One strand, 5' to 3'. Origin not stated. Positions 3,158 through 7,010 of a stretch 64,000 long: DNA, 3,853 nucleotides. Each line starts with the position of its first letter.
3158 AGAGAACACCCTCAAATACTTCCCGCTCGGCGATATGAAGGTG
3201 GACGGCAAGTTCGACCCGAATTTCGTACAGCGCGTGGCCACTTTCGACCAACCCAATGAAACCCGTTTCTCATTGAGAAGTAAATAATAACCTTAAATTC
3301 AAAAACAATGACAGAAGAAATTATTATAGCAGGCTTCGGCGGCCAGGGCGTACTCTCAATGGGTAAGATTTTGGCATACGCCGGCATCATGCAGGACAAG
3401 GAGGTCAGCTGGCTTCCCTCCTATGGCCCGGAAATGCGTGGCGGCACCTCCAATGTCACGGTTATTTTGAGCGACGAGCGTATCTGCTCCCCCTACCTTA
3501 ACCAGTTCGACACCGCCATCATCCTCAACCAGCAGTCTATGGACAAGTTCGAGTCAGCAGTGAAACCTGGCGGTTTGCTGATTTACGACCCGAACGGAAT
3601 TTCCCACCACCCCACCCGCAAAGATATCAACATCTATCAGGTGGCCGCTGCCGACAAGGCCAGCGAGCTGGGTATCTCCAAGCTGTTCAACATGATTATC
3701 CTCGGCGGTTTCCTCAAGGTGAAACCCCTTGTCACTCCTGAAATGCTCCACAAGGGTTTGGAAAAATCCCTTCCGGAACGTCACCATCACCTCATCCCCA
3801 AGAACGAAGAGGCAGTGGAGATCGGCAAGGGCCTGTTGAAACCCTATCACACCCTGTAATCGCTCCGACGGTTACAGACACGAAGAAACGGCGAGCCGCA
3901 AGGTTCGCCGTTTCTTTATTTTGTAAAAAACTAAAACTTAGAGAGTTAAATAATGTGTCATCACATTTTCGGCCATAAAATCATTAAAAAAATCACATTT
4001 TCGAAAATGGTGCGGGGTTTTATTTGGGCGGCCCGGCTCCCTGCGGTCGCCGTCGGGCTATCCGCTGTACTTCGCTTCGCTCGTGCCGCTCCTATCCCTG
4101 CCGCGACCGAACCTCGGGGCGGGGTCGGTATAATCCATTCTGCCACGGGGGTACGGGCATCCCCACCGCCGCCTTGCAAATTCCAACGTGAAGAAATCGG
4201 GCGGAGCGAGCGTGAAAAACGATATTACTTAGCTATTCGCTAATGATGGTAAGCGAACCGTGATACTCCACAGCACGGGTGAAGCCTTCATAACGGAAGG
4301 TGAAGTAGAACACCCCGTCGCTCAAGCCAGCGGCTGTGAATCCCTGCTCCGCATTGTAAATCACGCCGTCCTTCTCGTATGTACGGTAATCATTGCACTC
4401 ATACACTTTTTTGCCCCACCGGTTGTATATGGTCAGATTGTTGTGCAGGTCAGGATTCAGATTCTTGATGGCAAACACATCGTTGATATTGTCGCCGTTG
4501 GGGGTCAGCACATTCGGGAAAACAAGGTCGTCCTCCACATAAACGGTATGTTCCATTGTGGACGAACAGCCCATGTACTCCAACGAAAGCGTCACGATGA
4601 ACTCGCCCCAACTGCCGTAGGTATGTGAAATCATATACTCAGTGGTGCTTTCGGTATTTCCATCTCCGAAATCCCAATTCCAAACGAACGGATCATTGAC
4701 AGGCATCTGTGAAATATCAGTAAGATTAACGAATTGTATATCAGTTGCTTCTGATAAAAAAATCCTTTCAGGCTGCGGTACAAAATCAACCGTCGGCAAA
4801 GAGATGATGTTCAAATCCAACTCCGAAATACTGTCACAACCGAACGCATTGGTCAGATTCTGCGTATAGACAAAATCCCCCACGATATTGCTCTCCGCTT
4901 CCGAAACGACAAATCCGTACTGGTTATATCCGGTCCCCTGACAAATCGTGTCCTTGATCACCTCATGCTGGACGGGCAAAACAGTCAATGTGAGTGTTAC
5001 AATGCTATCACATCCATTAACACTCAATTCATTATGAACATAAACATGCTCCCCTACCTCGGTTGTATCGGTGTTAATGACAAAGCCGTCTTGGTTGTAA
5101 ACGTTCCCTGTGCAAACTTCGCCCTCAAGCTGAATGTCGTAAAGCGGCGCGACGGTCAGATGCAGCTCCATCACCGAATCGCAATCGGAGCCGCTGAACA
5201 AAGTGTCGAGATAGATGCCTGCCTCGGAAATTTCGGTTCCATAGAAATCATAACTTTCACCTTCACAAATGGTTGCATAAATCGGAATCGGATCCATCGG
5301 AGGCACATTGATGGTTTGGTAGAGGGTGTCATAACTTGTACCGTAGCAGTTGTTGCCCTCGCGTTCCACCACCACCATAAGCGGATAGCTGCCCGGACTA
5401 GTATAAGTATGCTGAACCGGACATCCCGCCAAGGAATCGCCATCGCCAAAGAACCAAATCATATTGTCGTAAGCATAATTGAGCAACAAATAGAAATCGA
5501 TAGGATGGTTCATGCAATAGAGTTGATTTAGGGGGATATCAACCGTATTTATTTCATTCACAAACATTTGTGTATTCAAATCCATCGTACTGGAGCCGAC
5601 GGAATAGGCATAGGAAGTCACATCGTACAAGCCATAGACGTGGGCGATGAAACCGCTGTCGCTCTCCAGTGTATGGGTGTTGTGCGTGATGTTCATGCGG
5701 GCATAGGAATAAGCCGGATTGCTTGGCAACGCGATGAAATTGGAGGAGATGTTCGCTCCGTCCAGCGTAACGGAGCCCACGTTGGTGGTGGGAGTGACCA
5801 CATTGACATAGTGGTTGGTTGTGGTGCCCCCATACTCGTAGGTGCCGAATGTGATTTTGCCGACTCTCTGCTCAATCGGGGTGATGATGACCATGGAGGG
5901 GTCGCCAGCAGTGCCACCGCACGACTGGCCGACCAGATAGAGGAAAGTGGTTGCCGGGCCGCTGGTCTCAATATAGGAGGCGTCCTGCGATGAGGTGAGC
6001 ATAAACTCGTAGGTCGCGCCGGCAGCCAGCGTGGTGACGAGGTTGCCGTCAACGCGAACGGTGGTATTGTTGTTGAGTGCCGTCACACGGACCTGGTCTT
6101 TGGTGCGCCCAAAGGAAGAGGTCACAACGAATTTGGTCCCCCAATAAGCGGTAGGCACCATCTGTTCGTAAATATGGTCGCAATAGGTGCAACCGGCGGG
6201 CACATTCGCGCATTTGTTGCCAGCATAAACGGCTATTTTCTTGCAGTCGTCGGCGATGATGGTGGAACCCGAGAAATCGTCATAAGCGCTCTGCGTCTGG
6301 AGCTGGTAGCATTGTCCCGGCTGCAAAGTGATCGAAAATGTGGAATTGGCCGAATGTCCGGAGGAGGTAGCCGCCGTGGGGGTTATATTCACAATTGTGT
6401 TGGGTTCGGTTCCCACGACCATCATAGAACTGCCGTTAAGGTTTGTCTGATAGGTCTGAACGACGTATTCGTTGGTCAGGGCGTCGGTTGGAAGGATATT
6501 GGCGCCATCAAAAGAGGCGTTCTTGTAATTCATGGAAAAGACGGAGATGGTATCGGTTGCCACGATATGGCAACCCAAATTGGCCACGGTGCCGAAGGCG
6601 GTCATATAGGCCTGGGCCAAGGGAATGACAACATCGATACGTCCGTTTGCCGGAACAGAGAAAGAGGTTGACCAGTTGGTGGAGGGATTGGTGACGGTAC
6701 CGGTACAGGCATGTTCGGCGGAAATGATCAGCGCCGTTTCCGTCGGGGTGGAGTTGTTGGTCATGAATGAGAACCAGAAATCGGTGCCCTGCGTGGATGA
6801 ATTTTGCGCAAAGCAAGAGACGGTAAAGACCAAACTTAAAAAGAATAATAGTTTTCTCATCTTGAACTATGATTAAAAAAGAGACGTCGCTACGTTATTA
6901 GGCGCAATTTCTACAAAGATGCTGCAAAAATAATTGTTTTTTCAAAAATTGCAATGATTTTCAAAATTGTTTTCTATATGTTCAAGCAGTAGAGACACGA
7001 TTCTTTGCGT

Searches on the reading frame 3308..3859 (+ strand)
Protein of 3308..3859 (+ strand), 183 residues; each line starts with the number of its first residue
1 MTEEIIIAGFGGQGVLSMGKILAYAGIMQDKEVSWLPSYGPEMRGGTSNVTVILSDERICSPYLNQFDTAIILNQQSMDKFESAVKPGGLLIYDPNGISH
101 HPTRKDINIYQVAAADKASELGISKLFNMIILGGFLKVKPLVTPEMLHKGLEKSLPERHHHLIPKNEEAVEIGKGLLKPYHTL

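Call 63: search_protein_families(library=pfam, proteins=[window:3308-3859:+], max_evalue=0.01)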
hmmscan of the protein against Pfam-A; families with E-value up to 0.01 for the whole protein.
window:3308-3859:+ (183 aa): 1 family
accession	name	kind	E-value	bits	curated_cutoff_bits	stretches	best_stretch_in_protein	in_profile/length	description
PF01558.24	POR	-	4.4e-33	115.3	27.4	1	11-173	1-171/173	Pyruvate ferredoxin/flavodoxin oxidoreductase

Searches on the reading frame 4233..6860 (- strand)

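Call 63: search_protein_families(library=pfam, proteins=[window:4233-6860:-], max_evalue=0.01)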
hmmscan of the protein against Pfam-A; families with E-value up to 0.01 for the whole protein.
window:4233-6860:- (875 aa): 4 families
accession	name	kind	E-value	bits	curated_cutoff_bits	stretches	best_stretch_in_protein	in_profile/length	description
PF17517.7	IgGFc_binding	-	4.7e-69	233.3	25.6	1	121-410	4-297/297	IgGFc binding protein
PF18911.6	PKD_4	-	4.4e-17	62.3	27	2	705-773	14-81/85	PKD domain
PF13585.12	CHU_C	-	5.7e-16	58.8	27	1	781-871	3-85/86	CHU_C Type IX secretion signal domain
PF00801.26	PKD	-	2.9e-14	53.3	23.5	2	723-771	28-76/80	PKD domain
